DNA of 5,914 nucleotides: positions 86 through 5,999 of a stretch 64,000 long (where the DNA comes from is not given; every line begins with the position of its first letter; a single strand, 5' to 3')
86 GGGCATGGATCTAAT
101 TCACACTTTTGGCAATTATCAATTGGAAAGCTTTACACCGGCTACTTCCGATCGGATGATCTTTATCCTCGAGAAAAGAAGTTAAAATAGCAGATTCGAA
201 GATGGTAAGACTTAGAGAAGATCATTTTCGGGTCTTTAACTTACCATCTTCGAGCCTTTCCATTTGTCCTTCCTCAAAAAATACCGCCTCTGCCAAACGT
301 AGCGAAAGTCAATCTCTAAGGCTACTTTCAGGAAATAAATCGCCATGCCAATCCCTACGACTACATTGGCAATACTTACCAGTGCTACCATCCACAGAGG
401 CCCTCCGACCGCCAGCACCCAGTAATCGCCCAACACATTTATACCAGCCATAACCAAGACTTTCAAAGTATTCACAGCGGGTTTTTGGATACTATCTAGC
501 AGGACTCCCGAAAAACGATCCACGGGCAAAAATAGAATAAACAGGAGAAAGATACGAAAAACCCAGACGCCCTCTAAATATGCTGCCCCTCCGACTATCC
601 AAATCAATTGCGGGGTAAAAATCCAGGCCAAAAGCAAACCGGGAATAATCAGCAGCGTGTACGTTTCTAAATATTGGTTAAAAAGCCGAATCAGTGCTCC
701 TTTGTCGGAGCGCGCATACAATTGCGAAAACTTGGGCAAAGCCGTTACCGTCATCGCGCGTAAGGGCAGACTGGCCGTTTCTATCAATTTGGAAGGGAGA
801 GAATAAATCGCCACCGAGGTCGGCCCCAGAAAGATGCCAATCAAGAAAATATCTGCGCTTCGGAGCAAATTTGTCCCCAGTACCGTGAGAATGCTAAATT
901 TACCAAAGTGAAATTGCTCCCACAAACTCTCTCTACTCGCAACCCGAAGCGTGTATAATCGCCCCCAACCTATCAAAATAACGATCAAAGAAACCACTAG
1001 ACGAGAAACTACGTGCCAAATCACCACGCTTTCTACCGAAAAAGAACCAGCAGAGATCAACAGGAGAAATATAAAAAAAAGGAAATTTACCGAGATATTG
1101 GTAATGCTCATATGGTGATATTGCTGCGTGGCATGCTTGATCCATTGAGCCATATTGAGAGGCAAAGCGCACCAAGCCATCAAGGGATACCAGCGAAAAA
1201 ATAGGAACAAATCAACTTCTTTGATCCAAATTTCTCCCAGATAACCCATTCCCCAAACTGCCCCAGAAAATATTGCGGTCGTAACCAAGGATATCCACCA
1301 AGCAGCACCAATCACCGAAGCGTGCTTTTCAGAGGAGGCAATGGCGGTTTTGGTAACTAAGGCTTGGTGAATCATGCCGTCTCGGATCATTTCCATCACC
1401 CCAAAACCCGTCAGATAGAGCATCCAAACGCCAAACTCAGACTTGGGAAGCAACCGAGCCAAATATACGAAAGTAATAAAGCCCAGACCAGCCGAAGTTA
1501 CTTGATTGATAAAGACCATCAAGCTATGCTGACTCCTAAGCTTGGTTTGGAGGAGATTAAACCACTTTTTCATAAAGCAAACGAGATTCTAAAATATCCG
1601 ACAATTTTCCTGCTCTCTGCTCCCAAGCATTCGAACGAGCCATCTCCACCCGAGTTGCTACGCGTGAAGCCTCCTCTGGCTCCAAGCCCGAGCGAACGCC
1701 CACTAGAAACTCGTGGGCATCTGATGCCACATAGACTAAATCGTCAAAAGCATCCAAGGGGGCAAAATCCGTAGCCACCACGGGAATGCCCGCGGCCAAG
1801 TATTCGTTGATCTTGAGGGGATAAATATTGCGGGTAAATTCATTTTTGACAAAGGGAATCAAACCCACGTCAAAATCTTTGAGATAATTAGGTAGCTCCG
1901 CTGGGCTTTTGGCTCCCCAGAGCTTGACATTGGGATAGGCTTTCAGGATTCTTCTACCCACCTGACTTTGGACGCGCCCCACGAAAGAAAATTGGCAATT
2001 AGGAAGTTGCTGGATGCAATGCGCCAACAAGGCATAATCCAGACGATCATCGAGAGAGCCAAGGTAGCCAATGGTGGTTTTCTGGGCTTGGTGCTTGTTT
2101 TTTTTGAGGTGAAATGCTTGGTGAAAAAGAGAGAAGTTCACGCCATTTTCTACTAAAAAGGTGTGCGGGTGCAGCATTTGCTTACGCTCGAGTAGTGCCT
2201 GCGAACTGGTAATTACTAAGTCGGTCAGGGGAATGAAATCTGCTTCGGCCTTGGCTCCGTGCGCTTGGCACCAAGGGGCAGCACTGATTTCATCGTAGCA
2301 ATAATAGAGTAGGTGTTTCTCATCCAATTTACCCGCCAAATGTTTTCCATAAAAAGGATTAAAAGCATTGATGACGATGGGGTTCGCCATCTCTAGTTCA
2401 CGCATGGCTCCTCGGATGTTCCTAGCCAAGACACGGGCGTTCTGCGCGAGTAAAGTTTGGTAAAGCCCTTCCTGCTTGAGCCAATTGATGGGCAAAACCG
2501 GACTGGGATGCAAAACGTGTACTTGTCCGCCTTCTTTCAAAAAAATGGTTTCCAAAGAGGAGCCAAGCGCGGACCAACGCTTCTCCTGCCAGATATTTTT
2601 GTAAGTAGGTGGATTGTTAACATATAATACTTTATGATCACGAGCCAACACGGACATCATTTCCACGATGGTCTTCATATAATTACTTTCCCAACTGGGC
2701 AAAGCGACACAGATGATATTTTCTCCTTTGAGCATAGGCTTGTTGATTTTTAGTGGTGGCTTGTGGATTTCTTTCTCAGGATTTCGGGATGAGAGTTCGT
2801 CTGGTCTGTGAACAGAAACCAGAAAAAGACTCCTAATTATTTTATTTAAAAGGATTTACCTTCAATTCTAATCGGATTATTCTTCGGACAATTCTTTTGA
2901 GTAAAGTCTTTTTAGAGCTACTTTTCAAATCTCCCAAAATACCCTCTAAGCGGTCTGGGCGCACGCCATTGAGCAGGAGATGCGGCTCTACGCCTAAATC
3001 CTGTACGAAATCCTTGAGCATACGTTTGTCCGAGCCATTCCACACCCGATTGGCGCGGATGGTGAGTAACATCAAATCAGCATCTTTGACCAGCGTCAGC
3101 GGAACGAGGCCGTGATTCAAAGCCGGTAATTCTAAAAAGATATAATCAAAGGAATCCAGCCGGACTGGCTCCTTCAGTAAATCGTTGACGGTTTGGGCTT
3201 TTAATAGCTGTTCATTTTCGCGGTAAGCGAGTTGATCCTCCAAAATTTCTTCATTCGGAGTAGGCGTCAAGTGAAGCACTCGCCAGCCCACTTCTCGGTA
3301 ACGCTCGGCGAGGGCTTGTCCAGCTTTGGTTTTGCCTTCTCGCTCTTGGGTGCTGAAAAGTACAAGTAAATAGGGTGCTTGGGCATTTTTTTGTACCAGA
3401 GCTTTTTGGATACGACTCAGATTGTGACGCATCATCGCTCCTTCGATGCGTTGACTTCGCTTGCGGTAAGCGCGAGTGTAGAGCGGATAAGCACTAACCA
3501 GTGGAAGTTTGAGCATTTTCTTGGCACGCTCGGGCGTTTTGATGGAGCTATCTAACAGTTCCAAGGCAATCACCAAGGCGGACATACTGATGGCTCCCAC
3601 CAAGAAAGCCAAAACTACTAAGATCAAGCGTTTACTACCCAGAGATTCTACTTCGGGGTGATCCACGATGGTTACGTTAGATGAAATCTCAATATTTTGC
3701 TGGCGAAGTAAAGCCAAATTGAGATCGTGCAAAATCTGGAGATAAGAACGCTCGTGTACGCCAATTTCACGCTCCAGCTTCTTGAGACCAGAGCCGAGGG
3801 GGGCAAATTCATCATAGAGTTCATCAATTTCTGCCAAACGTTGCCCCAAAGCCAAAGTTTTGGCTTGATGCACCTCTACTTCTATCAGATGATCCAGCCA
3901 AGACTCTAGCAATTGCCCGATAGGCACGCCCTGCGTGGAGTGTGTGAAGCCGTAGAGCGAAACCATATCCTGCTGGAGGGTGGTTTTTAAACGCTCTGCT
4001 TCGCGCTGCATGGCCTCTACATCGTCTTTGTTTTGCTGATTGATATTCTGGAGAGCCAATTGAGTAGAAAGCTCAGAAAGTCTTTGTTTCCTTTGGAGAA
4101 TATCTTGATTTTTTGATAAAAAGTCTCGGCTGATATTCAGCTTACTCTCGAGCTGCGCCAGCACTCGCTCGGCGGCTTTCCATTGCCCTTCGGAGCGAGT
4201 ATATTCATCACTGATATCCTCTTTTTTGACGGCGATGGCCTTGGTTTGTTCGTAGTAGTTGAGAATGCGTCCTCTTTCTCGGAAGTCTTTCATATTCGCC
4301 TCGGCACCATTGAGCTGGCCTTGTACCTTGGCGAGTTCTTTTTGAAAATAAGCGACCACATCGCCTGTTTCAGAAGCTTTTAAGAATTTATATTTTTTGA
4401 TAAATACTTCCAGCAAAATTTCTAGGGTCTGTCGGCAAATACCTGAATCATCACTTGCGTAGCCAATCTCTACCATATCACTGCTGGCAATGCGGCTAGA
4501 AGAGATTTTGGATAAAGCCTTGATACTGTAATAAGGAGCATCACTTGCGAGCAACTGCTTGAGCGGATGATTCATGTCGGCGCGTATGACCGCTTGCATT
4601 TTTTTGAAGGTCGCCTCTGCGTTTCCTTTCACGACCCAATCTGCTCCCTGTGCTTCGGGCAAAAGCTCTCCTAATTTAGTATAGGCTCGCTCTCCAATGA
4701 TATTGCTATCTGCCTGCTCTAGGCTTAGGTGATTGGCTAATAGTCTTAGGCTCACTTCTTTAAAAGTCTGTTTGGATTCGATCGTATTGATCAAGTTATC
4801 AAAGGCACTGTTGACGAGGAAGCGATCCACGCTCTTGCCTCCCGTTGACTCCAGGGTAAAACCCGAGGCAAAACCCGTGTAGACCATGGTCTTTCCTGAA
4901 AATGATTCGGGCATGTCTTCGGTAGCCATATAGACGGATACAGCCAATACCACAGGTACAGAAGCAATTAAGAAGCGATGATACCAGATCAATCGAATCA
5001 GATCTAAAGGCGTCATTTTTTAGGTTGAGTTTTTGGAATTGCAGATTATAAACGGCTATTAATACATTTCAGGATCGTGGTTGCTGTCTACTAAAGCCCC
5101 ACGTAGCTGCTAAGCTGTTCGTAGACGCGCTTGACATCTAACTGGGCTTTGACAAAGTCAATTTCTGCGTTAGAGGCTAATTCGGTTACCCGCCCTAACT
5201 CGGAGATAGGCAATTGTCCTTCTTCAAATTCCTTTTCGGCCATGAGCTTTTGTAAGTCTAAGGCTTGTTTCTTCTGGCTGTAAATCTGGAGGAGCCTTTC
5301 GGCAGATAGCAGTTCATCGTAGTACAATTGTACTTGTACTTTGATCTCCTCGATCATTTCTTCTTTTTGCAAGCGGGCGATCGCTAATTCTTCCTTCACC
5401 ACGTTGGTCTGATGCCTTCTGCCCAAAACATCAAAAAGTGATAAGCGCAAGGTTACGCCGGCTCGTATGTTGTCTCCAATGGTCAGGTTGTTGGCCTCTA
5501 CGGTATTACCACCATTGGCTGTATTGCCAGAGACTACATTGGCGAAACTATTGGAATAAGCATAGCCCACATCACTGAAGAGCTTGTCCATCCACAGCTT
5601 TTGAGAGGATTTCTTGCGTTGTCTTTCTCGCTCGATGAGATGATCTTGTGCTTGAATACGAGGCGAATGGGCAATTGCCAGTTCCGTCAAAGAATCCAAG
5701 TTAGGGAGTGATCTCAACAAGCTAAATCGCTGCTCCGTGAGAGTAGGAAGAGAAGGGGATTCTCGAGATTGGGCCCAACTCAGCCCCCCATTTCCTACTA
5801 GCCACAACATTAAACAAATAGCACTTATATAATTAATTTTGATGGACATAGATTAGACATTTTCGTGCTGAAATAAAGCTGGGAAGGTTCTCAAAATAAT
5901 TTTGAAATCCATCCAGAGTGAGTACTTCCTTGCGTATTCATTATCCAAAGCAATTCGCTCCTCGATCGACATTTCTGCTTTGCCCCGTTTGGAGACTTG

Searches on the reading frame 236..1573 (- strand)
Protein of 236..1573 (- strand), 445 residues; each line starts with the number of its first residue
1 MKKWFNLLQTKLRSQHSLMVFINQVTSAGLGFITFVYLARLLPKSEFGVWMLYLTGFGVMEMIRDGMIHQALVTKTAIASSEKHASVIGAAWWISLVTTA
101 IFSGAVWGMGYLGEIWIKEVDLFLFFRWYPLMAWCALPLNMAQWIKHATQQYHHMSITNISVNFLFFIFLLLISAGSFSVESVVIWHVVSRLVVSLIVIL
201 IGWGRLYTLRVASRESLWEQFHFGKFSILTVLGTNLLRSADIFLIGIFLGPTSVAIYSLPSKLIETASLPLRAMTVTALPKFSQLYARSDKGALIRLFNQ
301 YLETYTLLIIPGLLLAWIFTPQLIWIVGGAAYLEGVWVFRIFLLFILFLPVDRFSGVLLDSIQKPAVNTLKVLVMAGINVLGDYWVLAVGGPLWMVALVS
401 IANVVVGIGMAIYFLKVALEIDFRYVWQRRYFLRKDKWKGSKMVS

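Call 7: search_protein_families(library=pfam, proteins=[window:236-1573:-], max_evalue=0.001)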
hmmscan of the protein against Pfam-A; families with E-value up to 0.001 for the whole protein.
window:236-1573:- (445 aa): 2 families
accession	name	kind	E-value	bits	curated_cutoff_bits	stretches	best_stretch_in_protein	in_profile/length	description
PF01943.22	Polysacc_synt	-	4.5e-18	66.1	28.2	1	19-285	7-273/274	Polysaccharide biosynthesis protein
PF13440.11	Polysacc_synt_3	-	1.5e-16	60.9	23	1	38-334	2-290/293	Polysaccharide biosynthesis protein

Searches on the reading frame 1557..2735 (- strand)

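Call 7: search_protein_families(library=pfam, proteins=[window:1557-2735:-], max_evalue=0.001)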
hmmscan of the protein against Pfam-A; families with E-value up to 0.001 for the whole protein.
window:1557-2735:- (392 aa): 3 families
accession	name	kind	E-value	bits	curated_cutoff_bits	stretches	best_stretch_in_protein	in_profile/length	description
PF13692.12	Glyco_trans_1_4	-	2.4e-10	41.3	27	1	220-328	2-113/142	Glycosyl transferases group 1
PF00534.26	Glycos_transf_1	-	3.8e-05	23.7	26.4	1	209-324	5-124/172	Glycosyl transferases group 1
PF13524.12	Glyco_trans_1_2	-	5.5e-05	23.6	25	1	241-378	9-142/144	Glycosyl transferase-like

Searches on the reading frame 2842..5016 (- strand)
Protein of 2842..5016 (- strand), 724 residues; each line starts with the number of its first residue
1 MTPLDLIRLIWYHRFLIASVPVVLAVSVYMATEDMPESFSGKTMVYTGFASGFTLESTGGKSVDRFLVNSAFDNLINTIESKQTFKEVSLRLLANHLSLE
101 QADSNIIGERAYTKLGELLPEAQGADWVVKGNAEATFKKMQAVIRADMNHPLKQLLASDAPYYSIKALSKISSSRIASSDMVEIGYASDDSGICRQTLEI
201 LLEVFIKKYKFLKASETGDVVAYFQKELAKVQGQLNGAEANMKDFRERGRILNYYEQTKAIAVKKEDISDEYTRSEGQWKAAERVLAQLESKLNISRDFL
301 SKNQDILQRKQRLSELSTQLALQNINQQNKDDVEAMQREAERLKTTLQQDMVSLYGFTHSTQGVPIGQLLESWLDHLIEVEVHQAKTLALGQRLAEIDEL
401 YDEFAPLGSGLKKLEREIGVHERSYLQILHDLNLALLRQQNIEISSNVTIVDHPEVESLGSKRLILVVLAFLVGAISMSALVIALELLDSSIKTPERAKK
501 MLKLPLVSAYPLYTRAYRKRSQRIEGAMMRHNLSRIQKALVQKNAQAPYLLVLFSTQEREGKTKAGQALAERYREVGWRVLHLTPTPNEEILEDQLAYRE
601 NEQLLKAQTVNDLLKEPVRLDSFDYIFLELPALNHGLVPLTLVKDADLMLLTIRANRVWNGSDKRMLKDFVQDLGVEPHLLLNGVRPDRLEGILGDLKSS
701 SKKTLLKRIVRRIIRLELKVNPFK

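Call 3: search_protein_families(library=pfam, proteins=[window:2842-5016:-], max_evalue=0.01)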
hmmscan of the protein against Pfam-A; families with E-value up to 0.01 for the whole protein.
window:2842-5016:- (724 aa): 1 family
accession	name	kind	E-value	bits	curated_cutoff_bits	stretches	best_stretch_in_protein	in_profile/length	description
PF13807.11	GNVR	-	0.00059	20.2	27.7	1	413-484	8-79/82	G-rich domain on putative tyrosine kinase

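Call 4: search_protein_families(library=ncbifam, proteins=[window:2842-5016:-], max_evalue=0.01)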
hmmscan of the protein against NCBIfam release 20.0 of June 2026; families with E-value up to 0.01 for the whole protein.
window:2842-5016:- (724 aa): 2 families
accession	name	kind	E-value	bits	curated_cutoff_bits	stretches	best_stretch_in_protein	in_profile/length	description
TIGR03007.1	pepcterm_ChnLen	equivalog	1.8e-11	43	278.85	1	174-523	116-473/498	XrtA system polysaccharide chain length determinant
TIGR01006.1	polys_exp_MPA1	subfamily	0.0013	18.2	296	1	447-508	156-219/226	CspC family polysaccharide chain length determinant protein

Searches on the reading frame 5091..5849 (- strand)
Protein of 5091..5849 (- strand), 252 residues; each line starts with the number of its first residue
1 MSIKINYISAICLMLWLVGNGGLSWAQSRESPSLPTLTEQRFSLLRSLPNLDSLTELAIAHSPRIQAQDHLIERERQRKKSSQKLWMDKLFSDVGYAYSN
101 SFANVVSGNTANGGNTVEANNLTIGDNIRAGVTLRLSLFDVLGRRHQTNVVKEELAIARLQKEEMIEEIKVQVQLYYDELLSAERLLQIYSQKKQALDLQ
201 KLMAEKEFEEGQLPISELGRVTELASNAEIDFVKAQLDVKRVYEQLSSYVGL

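Call 3: search_protein_families(library=pfam, proteins=[window:5091-5849:-], max_evalue=0.01)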
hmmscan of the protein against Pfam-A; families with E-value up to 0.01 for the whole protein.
window:5091-5849:- (252 aa): 1 family
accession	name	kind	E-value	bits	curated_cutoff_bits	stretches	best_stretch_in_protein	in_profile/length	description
PF02321.23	OEP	-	8.3e-21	75.1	22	1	51-251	1-187/187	Outer membrane efflux protein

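Call 4: search_protein_families(library=ncbifam, proteins=[window:5091-5849:-], max_evalue=0.01)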
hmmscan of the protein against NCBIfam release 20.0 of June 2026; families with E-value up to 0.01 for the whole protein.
window:5091-5849:- (252 aa): 1 family
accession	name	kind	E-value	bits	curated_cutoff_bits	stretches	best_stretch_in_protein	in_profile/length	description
TIGR01844.1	type_I_sec_TolC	subfamily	7.8e-05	21.8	225.15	1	54-251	8-194/414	TolC family outer membrane protein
